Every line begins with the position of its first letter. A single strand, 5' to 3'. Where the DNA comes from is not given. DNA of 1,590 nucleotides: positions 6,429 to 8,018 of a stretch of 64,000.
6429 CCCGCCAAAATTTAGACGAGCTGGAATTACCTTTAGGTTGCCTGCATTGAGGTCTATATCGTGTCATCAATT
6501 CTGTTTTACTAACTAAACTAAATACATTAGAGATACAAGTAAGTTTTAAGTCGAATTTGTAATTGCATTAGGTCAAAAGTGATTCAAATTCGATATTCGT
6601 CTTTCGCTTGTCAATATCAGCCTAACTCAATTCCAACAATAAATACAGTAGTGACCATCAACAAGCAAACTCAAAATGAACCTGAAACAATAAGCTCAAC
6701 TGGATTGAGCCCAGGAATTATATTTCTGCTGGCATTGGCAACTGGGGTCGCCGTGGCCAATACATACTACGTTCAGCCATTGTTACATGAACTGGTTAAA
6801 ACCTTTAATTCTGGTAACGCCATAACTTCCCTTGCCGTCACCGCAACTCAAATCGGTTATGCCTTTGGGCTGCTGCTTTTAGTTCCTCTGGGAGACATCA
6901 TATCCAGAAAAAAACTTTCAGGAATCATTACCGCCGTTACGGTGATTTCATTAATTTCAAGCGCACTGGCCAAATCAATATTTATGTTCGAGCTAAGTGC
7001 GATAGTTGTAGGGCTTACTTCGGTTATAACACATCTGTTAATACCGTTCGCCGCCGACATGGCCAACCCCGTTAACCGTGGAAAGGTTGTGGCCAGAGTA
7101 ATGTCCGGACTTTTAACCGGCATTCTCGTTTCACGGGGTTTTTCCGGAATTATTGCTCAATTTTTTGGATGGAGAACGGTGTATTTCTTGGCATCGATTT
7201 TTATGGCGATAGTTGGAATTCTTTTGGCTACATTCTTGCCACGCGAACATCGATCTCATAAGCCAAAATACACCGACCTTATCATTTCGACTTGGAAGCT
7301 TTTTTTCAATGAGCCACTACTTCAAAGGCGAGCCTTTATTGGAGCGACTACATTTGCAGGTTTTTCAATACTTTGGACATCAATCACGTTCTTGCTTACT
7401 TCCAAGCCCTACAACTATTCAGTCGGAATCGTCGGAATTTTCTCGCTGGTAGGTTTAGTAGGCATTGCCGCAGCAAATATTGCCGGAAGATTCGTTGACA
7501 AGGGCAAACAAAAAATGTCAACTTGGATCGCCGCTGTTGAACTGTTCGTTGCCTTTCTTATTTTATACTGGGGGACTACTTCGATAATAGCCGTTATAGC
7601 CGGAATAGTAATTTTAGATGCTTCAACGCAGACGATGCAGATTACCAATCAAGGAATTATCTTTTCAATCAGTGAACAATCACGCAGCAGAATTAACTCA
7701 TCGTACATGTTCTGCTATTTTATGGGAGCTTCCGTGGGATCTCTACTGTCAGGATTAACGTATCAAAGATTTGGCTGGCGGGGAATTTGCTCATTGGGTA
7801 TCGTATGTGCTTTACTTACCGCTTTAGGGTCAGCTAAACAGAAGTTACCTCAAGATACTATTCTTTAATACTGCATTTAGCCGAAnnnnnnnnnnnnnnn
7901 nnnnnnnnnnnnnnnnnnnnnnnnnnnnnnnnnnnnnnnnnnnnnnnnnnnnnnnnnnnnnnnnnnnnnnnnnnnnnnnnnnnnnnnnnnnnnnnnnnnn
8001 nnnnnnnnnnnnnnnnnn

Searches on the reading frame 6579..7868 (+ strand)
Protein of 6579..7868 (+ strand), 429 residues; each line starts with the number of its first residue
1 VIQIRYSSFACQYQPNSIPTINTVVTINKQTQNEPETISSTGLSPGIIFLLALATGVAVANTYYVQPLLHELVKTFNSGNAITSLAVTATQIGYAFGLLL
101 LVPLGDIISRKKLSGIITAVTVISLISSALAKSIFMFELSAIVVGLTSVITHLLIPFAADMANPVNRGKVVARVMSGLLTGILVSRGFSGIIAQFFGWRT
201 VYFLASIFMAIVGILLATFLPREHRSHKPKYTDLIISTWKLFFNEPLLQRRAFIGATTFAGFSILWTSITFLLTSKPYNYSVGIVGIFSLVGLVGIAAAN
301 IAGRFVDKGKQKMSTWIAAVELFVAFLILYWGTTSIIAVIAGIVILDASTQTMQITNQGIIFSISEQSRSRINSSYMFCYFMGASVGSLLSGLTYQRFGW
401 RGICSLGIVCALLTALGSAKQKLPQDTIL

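Call 43: search_protein_families(library=pfam, proteins=[window:6579-7868:+], max_evalue=0.001)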
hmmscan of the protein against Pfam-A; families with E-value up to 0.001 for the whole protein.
window:6579-7868:+ (429 aa): 2 families
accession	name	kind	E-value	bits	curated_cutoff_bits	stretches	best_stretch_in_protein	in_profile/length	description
PF07690.21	MFS_1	-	7.2e-38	130.8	33.4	2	51-355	1-313/347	Major Facilitator Superfamily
PF00083.30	Sugar_tr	-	8.5e-11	41.8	22.3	1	70-221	43-192/452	Sugar (and other) transporter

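Call 69: search_protein_families(library=ncbifam, proteins=[window:6579-7868:+], max_evalue=0.001)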
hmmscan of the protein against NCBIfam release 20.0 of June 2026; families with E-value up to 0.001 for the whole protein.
window:6579-7868:+ (429 aa): 8 families
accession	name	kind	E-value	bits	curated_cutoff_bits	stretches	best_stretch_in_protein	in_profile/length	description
TIGR00880.1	2_A_01_02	superfamily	3.2e-12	46.8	131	1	92-221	5-139/141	multidrug resistance protein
TIGR00895.1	2A0115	subfamily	1.8e-10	40.3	418.55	1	48-222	22-194/398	aromatic acid/H+ symport family MFS transporter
NF053813.1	MFS_TcaB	equivalog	3.1e-10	39.4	475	1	52-385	13-352/396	putative multidrug effflux MFS transporter TcaB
TIGR00710.1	efflux_Bcr_CflA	subfamily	4.9e-10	39.4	200.9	1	49-393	9-358/385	Bcr/CflA family efflux MFS transporter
NF002921.0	PRK03545.1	equivalog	1.9e-08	33.7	401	1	48-415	15-377/396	sugar transporter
NF041041.1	FslD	exception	5.3e-08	32.5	500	1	50-345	13-310/396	rhizoferrin import MFS transporter FslD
NF008314.0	PRK11102.1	equivalog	2.8e-05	23.5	303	1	48-408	12-378/396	Bcr/CflA family multidrug efflux MFS transporter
NF008586.0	PRK11551.1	equivalog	0.00062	18.9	410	0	37-344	9-317/406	3-(3-hydroxy-phenyl)propionate transporter MhpT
